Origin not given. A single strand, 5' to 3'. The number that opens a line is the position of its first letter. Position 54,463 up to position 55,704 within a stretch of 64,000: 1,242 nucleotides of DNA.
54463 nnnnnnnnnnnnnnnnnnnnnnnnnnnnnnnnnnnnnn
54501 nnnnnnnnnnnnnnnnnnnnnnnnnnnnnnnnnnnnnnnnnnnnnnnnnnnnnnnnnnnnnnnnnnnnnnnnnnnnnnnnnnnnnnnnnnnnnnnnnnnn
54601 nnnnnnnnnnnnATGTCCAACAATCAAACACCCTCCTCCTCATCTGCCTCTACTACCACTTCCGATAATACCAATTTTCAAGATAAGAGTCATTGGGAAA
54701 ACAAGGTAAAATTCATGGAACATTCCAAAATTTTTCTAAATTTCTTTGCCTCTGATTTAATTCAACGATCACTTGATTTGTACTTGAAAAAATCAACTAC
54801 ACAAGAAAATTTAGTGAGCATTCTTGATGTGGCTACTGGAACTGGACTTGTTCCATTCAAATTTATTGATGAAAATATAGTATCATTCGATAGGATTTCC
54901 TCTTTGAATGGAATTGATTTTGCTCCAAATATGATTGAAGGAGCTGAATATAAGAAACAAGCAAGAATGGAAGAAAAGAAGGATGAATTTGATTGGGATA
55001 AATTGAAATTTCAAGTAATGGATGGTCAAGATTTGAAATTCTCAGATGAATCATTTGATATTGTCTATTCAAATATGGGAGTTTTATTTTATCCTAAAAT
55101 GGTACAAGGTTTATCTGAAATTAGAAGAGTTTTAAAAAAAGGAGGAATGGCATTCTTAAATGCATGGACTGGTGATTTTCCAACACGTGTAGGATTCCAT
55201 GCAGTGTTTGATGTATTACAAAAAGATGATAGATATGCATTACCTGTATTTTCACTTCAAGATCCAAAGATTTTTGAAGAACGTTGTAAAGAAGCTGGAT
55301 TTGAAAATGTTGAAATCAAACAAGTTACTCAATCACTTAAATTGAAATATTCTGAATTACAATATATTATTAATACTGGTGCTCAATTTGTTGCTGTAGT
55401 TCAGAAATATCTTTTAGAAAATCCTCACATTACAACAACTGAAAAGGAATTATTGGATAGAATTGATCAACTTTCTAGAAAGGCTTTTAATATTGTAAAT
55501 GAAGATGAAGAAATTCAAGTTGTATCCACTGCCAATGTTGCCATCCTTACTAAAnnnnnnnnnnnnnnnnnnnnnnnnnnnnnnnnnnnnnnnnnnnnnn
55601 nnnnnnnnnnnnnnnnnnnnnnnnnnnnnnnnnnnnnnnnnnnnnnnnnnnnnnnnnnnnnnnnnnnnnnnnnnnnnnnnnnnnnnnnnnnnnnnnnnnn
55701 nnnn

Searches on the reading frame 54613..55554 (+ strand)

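Call 39: search_protein_families(library=pfam, proteins=[window:54613-55554:+], max_evalue=0.001)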
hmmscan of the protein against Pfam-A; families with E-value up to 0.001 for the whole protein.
window:54613-55554:+ (314 aa): 6 families
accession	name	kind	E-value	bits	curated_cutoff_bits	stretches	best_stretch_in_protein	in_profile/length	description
PF08241.18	Methyltransf_11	-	3.7e-15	56.8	21.2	1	71-181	1-94/95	Methyltransferase domain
PF01209.24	Ubie_methyltran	-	1.2e-13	51.4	20.1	1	61-180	42-149/233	ubiE/COQ5 methyltransferase family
PF13649.12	Methyltransf_25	-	2.9e-13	50.7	27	1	70-178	1-97/97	Methyltransferase domain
PF13847.12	Methyltransf_31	-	8.2e-12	45.5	27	1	68-179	5-106/145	Methyltransferase domain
PF08242.18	Methyltransf_12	-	2e-09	38.5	30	1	71-179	1-97/98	Methyltransferase domain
PF13489.12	Methyltransf_23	-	2.3e-07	31.1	27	1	55-234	11-163/164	Methyltransferase domain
